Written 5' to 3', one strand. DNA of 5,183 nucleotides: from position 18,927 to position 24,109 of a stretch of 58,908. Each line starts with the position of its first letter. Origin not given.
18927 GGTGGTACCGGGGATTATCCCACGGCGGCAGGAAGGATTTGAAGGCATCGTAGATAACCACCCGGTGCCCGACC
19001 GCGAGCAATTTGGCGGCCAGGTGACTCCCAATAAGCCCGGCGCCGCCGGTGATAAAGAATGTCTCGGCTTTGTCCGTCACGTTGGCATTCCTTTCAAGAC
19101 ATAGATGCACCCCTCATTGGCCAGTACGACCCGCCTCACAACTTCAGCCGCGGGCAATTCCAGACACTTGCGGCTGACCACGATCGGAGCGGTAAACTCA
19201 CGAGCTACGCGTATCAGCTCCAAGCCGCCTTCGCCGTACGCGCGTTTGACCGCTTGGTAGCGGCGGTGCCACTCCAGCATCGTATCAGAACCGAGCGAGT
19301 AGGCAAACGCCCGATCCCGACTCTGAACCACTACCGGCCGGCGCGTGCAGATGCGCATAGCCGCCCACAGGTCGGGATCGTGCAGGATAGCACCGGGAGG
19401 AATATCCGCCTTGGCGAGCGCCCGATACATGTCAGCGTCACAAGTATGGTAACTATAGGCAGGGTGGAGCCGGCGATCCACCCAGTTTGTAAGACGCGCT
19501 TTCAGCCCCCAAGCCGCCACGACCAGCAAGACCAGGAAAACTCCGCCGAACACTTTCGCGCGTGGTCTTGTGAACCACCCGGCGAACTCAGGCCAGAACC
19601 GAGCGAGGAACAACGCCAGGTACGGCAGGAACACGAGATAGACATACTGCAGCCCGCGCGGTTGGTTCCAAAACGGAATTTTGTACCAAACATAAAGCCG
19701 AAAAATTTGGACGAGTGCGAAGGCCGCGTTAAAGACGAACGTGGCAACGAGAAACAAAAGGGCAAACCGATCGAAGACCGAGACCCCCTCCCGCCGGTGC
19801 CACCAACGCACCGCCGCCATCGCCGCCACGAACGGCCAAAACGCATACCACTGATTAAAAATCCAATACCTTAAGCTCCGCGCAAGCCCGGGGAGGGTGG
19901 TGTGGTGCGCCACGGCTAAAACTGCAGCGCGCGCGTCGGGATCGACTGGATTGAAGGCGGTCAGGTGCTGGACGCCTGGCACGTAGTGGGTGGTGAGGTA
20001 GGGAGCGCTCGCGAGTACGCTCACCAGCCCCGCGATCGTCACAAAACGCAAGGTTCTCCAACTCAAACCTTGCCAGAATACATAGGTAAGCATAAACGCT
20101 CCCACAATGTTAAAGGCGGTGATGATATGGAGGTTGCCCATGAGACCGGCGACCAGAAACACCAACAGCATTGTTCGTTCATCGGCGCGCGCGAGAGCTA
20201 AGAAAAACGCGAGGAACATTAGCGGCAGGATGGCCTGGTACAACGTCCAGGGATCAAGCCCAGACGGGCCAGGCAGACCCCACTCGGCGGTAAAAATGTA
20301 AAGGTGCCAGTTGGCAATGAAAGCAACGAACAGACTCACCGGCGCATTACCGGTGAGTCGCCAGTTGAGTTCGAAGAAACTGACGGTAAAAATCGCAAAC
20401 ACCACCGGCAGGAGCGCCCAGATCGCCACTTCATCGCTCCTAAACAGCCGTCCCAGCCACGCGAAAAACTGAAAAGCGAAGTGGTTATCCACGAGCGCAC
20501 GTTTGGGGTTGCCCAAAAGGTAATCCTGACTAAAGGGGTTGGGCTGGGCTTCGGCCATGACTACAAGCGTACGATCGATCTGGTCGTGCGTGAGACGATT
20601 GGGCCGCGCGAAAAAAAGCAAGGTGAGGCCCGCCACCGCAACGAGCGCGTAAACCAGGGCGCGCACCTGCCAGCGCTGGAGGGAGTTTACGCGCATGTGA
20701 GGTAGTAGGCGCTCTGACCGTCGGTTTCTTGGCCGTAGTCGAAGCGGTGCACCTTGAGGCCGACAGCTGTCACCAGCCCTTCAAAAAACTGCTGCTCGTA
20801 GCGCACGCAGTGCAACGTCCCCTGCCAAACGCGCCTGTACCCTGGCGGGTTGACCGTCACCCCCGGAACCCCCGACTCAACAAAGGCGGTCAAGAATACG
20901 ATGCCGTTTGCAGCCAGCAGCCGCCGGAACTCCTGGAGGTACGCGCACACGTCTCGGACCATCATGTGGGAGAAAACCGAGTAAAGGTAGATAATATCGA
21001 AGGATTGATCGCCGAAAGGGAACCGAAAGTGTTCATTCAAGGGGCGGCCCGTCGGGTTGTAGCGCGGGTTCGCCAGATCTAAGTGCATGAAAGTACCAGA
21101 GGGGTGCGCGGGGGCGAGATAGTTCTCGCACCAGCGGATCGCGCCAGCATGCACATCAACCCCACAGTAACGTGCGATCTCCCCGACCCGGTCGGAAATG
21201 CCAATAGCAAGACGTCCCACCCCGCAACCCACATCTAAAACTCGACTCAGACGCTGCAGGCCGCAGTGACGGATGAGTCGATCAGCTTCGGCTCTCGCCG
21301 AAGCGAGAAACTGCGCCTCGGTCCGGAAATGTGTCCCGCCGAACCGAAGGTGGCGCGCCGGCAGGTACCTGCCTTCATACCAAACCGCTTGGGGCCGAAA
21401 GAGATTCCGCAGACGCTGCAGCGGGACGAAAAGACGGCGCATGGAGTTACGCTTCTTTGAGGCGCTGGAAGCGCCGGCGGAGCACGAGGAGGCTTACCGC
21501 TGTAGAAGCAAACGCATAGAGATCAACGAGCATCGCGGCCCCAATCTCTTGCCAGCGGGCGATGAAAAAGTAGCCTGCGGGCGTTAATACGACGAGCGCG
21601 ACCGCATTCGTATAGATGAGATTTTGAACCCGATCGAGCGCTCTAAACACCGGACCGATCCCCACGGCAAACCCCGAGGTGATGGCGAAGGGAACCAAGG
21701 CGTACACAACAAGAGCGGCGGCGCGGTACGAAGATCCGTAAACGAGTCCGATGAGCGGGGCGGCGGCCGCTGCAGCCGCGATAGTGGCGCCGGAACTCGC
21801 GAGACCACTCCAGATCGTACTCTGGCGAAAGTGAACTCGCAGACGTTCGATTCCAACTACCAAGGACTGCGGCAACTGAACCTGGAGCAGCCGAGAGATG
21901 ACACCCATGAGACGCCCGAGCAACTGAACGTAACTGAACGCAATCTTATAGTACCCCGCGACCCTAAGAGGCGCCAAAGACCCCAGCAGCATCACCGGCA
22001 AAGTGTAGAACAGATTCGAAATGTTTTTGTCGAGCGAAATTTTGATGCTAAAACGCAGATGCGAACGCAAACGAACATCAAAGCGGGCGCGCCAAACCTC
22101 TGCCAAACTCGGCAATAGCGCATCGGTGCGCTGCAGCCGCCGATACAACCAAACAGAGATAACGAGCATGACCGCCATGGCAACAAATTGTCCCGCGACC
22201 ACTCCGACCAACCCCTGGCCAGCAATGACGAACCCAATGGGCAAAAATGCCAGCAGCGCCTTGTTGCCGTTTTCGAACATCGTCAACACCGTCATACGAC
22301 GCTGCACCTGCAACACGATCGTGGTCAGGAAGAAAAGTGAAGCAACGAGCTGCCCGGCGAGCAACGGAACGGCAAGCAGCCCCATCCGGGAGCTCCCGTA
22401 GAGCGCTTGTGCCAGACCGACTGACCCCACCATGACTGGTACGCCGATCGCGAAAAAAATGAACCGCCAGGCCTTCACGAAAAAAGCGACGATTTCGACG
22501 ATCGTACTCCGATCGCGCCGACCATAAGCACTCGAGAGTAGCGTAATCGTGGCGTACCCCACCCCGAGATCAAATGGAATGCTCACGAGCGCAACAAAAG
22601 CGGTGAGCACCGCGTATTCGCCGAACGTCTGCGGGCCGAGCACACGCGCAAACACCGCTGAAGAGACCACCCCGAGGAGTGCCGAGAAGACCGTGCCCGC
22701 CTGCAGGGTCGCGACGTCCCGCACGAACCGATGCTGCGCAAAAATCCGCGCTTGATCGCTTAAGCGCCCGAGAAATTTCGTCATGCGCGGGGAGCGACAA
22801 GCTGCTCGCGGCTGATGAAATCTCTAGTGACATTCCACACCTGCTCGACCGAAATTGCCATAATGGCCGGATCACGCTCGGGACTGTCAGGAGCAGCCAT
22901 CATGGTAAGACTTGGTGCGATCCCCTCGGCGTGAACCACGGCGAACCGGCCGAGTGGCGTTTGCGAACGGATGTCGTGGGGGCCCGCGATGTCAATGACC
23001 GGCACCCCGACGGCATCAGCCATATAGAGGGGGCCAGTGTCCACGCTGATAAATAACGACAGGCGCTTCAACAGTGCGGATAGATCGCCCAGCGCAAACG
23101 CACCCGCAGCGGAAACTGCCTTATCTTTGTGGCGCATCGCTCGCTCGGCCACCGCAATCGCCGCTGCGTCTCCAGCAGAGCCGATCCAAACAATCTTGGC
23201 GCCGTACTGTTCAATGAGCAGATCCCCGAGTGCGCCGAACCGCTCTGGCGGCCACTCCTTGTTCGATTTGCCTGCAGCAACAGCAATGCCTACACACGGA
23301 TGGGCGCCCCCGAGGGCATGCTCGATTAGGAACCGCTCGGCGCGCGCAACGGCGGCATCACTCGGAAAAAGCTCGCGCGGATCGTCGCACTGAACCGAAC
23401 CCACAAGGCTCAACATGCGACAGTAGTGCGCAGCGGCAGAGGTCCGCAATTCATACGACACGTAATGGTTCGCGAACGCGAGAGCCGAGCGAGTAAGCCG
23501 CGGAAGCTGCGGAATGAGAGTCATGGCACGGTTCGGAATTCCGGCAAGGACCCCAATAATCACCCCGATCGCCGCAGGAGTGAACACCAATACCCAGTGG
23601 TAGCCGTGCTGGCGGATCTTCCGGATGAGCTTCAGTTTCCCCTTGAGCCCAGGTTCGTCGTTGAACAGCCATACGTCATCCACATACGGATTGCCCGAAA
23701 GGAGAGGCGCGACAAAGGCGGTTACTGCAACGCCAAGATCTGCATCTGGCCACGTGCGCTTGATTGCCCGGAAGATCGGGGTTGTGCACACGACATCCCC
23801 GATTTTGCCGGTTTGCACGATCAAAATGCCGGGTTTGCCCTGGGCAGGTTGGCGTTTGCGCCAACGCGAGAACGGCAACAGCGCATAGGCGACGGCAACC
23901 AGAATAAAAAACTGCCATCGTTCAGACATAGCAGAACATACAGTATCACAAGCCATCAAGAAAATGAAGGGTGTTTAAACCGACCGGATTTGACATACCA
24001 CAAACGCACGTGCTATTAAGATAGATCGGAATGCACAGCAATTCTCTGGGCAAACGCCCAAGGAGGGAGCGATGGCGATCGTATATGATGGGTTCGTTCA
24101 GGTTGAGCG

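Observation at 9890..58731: About 49-kb lipid-carrier glycan assembly system with an unusually large set of GT-C-type transferases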

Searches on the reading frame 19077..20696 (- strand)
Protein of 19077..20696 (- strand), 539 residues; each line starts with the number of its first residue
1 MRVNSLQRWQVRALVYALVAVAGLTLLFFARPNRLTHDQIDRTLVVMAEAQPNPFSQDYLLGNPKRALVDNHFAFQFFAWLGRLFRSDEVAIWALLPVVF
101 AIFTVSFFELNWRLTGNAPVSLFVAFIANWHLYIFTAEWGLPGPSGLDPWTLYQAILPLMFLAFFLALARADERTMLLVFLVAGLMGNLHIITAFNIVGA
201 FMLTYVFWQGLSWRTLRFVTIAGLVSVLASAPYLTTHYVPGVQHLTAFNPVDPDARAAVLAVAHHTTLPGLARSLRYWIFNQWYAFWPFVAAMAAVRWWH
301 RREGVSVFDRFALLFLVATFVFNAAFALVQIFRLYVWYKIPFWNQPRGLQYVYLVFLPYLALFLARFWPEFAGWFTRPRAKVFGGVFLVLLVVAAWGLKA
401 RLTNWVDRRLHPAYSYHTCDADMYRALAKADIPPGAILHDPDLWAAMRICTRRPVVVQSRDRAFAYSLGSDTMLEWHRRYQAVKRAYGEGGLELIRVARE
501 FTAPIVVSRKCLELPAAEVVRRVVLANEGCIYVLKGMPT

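Call 3: search_protein_families(library=pfam, proteins=[window:19077-20696:-], max_evalue=0.01)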
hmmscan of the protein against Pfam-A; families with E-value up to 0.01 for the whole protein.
window:19077-20696:- (539 aa): 0 families

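Call 21: find_homologous_proteins(query=window:19077-20696:-)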
Query window:19077-20696:- (539 aa): 8 proteins with E <= 0.001 among 8000 candidates.
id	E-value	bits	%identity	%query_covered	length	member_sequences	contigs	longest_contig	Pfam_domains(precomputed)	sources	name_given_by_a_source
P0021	0.0e+0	1227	100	100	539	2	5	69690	-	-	-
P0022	1.9e-204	699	58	100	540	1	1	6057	-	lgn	-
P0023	9.9e-147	508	43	97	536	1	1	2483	-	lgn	-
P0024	1.5e-146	507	43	99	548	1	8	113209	-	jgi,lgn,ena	-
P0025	7.5e-145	502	44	99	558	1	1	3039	-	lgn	-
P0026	1.5e-141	491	43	97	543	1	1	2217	-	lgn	-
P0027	8.5e-138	479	43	97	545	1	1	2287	-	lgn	-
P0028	2.3e-132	461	42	94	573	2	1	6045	-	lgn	-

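Call 24: search_solved_structures(query=A2, max_evalue=10)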
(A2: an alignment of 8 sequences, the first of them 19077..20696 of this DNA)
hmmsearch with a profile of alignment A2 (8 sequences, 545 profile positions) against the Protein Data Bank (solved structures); distinct sequences matched with E-value up to 10: 1.
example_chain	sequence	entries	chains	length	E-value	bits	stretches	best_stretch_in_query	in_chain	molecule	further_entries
8a85_A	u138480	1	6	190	0.98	10.9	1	94-143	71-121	Phenolic acid decarboxylase N134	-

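Call 25: search_protein_families(library=ncbifam, proteins=[window:19077-20696:-], max_evalue=0.01)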
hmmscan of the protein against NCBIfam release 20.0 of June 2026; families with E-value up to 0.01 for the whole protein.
window:19077-20696:- (539 aa): 0 families

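Call 35: predict_structure(alignment_id=A2)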
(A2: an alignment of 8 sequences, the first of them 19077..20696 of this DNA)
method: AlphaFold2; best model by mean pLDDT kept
length: 539 residues; sequences in the alignment: 8
mean_pLDDT: 80.9   pTM: 0.79
mean pLDDT of the five models: 80.9, 78.1, 76.8, 76.5, 73.8
residues with pLDDT >= 90: 184; 70-90: 249; 50-70: 77; < 50: 29
segments of 3 or more residues with pLDDT < 50: 31-37, 138-146, 410-417
pLDDT, mean of each block of 10 residues (from residue 1): 68 85 66 49 70 71 71 72 74 76 92 92 88 55 49 87 97 97 89 88 97 97 95 70 58 84 80 80 82 94 90 96 88 78 66 93 91 75 82 79 63 49 82 89 80 86 77 89 94 94 92 92 89 82
secondary structure, 60 per line:
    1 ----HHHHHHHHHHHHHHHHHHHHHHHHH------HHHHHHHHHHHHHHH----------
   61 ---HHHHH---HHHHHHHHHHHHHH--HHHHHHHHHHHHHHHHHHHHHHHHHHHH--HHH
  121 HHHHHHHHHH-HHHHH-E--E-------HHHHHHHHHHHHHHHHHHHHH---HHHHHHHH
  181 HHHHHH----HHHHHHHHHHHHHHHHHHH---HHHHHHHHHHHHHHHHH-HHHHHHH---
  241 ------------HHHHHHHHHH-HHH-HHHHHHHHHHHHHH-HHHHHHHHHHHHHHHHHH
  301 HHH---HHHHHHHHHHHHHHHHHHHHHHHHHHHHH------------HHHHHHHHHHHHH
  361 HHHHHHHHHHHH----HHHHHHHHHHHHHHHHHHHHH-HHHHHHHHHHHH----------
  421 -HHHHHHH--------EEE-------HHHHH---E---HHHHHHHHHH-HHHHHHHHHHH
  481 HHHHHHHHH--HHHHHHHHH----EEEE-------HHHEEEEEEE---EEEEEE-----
elements in order: H5-29 H36-50 H64-68 H72-85 H88-115 H118-130 H132-136 H149-169 H173-186 H191-209 H213-229 H231-237 H253-262 H268-281 H283-303 H307-335 H348-372 H377-397 H399-410 H422-428 E437-439 H447-451 H459-468 H470-489 H492-500 E505-508 E519-525 E529-534

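Call 39: fold_search(model_id=the predicted structure, library=pdb)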
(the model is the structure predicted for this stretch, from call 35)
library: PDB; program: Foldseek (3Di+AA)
matches with E <= 10: 197; with E <= 0.001: 9
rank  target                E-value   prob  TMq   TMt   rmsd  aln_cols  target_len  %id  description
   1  7oci_F                2.7e-05  1.00  0.49  0.43  11.3       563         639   12  Cryo-EM structure of yeast Ost6p containing oligosaccharyltransferase complex (released 2022-02-16)
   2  8b6l_I                3.3e-05  1.00  0.49  0.40  14.6       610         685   12  Subtomogram average of the human Sec61-TRAP-OSTA-translocon (released 2022-12-07)
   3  9n9j_I                5.5e-05  1.00  0.50  0.40  15.1       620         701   13  Structure of a GRP94 folding intermediate engaged with a CCDC134- and FKBP11-bound secretory translocon (released 2025-11-19)
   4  8age_A                8.0e-05  1.00  0.50  0.43  12.5       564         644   12  Structure of yeast oligosaccharylransferase complex with acceptor peptide bound (released 2022-12-07)
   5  6ezn_F                1.0e-04  1.00  0.53  0.45  11.8       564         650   13  Cryo-EM structure of the yeast oligosaccharyltransferase (OST) complex (released 2018-01-17)
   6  8pn9_A                2.0e-04  1.00  0.46  0.40  12.2       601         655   12  Structure of human oligosaccharyltransferase OST-A complex bound to NGI-1 (released 2024-05-08)
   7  8agc_A                3.0e-04  1.00  0.47  0.38  15.8       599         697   12  Structure of yeast oligosaccharylransferase complex with lipid-linked oligosaccharide and non-acceptor peptide bound (released 2022-12-07)
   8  6ftg_5                4.4e-04  1.00  0.51  0.44  12.9       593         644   12  Subtomogram average of OST-containing ribosome-translocon complexes from canine rough microsomal membranes (released 2018-03-21)
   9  6s7t_A                5.9e-04  1.00  0.45  0.37  11.0       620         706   12  Cryo-EM structure of human oligosaccharyltransferase complex OST-B (released 2019-12-18)
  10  6gxc_A                2.9e-03  1.00  0.36  0.29  11.8       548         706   12  Bacterial oligosaccharyltransferase PglB in complex with an inhibitory peptide and a reactive lipid-linked oligosaccha (released 2018-11-14)
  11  7zli_A                3.2e-03  1.00  0.40  0.34  11.3       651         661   10  Cryo-EM structure of C-mannosyltransferase CeDPY19, in complex with Dol25-P-Man and bound to CMT2-Fab and anti-Fab nan (released 2023-01-11)
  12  7zlg_A                3.8e-03  1.00  0.36  0.31  11.7       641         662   11  Cryo-EM structure of C-mannosyltransferase CeDPY19, in complex with acceptor peptide and bound to CMT2-Fab and anti-Fa (released 2023-01-11)
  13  3rce_A                5.3e-03  1.00  0.36  0.30  11.2       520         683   12  Bacterial oligosaccharyltransferase PglB (released 2011-06-15)
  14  9s6t_A                4.6e-02  1.00  0.38  0.42   9.0       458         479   14  Ternary cryo-EM structure of chicken ALG12 with Dol25-PP-GlcNAc2Man7, Dol25-P-Man, and Fab (released 2026-03-18)
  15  6w98_A                2.1e-01  0.96  0.46  0.22  10.8       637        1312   15  Single-Particle Cryo-EM Structure of Arabinofuranosyltransferase AftD from Mycobacteria (released 2020-05-13)
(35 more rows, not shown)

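Call 45: find_encoding_contigs(protein=P0024, flank=10000, max_places=2)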
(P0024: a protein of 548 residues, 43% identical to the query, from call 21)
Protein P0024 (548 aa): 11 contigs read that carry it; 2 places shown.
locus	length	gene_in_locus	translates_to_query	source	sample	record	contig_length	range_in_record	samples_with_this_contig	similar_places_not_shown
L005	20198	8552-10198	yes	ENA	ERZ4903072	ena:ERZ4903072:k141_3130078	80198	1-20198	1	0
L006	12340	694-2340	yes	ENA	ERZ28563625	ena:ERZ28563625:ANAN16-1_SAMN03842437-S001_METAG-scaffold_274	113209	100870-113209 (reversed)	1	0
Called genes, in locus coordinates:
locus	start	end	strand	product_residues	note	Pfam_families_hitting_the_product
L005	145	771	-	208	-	PF01545:Cation_efflux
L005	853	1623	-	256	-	PF09851:SHOCT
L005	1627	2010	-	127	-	PF03625:DUF302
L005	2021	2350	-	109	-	PF02635:DsrE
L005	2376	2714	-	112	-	PF01022:HTH_5, PF12840:HTH_20, PF13412:HTH_24 (weak), PF25212:HVO_A0114 (weak)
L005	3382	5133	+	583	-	PF25917:BSH_RND (weak), PF25954:Beta-barrel_RND_2 (weak)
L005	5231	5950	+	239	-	PF00005:ABC_tran, PF02463:SMC_N (weak)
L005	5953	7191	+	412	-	PF12704:MacB_PCD, PF02687:FtsX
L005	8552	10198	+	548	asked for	-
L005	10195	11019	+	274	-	PF00456:Transketolase_N, PF13292:DXP_synthase_N (faint), PF00676:E1_dh (weak)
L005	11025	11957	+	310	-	PF02779:Transket_pyr, PF02780:Transketolase_C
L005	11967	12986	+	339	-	PF01073:3Beta_HSD, PF01370:Epimerase, PF02719:Polysacc_synt_2, PF04321:RmlD_sub_bind, PF07993:NAD_binding_4, PF13460:NAD_binding_10 (faint), PF16363:GDP_Man_Dehyd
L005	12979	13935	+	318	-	PF01073:3Beta_HSD (faint), PF01370:Epimerase, PF04321:RmlD_sub_bind, PF05368:NmrA (weak), PF13460:NAD_binding_10 (weak), PF16363:GDP_Man_Dehyd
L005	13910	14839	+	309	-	PF13489:Methyltransf_23, PF08003:Methyltransf_9 (weak), PF13847:Methyltransf_31, PF08241:Methyltransf_11, PF08242:Methyltransf_12, PF13649:Methyltransf_25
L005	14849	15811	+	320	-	PF00535:Glycos_transf_2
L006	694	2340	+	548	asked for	-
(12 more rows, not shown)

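Call 55: search_protein_families(library=pfam, proteins=[window:19077-20696:-], max_evalue=5)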
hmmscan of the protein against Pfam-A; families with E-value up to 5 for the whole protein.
window:19077-20696:- (539 aa): 2 families
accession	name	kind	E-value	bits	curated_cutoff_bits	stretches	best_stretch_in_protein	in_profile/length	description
PF07889.17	DUF1664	-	0.06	13.8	34.6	1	191-228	6-43/124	Protein of unknown function (DUF1664)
PF20604.3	DUF6798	-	0.095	12.9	26.9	1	432-483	14-61/61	Domain of unknown function (DUF6798)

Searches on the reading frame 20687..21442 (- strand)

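Call 3: search_protein_families(library=pfam, proteins=[window:20687-21442:-], max_evalue=0.01)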
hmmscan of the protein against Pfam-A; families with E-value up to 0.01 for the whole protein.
window:20687-21442:- (251 aa): 9 families
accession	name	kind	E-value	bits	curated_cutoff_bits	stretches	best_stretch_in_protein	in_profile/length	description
PF13649.12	Methyltransf_25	-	5.6e-14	53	27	2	68-125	1-57/97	Methyltransferase domain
PF08242.18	Methyltransf_12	-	1.4e-12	48.6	30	1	69-181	1-97/98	Methyltransferase domain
PF08241.18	Methyltransf_11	-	3.5e-12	47.2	21.2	1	69-183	1-94/95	Methyltransferase domain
PF13489.12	Methyltransf_23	-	8.9e-12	45.5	27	1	51-190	7-122/164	Methyltransferase domain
PF13847.12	Methyltransf_31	-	9e-11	42.1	27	2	66-107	5-46/145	Methyltransferase domain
PF05175.20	MTS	-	4.2e-05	23.7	23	1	62-124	29-91/170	Methyltransferase small domain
PF01209.24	Ubie_methyltran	-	0.00038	20.3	20.1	1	58-188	41-155/233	ubiE/COQ5 methyltransferase family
PF02353.26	CMAS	-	0.00081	19.2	27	0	37-81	34-79/273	Mycolic acid cyclopropane synthetase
PF05148.21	Methyltransf_8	-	0.0041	17.4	27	0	140-193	115-164/219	Hypothetical methyltransferase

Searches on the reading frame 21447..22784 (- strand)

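Call 3: search_protein_families(library=pfam, proteins=[window:21447-22784:-], max_evalue=0.01)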
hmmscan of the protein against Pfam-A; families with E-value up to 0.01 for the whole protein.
window:21447-22784:- (445 aa): 2 families
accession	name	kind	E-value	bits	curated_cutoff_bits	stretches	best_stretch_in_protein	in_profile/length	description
PF01943.22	Polysacc_synt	-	3.7e-16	59.8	28.2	1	21-296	2-261/274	Polysaccharide biosynthesis protein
PF13440.11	Polysacc_synt_3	-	3.4e-09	36.8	23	1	44-356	1-291/293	Polysaccharide biosynthesis protein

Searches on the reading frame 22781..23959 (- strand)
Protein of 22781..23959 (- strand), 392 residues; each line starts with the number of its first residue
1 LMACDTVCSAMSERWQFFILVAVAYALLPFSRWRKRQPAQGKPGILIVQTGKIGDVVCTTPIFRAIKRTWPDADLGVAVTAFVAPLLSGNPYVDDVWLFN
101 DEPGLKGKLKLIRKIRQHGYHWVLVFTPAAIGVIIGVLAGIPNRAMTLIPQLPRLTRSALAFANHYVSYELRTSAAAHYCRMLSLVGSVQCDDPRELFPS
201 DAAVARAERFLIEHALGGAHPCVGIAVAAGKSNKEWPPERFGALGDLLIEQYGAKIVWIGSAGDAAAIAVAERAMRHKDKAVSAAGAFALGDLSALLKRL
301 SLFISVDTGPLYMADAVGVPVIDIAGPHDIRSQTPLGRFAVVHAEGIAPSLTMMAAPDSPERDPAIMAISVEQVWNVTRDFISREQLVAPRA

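Call 4: search_protein_families(library=pfam, proteins=[window:22781-23959:-], max_evalue=0.01)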
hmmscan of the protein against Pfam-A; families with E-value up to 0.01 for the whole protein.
window:22781-23959:- (392 aa): 1 family
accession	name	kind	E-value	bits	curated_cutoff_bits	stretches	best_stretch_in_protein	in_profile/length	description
PF01075.23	Glyco_transf_9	-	7.6e-18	65.2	22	1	158-340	47-224/247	Glycosyltransferase family 9 (heptosyltransferase)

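Call 25: search_protein_families(library=ncbifam, proteins=[window:22781-23959:-], max_evalue=0.01)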
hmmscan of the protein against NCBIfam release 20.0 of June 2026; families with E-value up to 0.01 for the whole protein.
window:22781-23959:- (392 aa): 6 families
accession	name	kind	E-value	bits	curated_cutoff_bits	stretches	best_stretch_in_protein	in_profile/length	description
TIGR02201.1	heptsyl_trn_III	equivalog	8.5e-24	84.2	170.2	1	45-336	2-297/344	putative lipopolysaccharide heptosyltransferase III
TIGR02195.1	heptsyl_trn_II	equivalog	1.1e-21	77.4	134.6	1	45-378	2-334/339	lipopolysaccharide heptosyltransferase II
TIGR02193.1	heptsyl_trn_I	equivalog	2.4e-17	63.2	185.3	2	201-331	161-287/320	lipopolysaccharide heptosyltransferase I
NF007742.0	PRK10422.1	equivalog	3.6e-16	58.9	467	1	45-332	8-295/352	lipopolysaccharide core heptosyltransferase RfaQ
NF008162.0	PRK10916.1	equivalog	2.3e-13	50.1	569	1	45-338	3-300/348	ADP-heptose--LPS heptosyltransferase RfaF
NF008204.0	PRK10964.1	equivalog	0.00013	21.2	437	1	207-330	166-284/322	lipopolysaccharide heptosyltransferase RfaC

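Call 42: find_encoding_contigs(protein=window:22781-23959:-, flank=10000, max_places=2)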
Protein window:22781-23959:- (392 aa): no gene with exactly this product is on record in the collection.
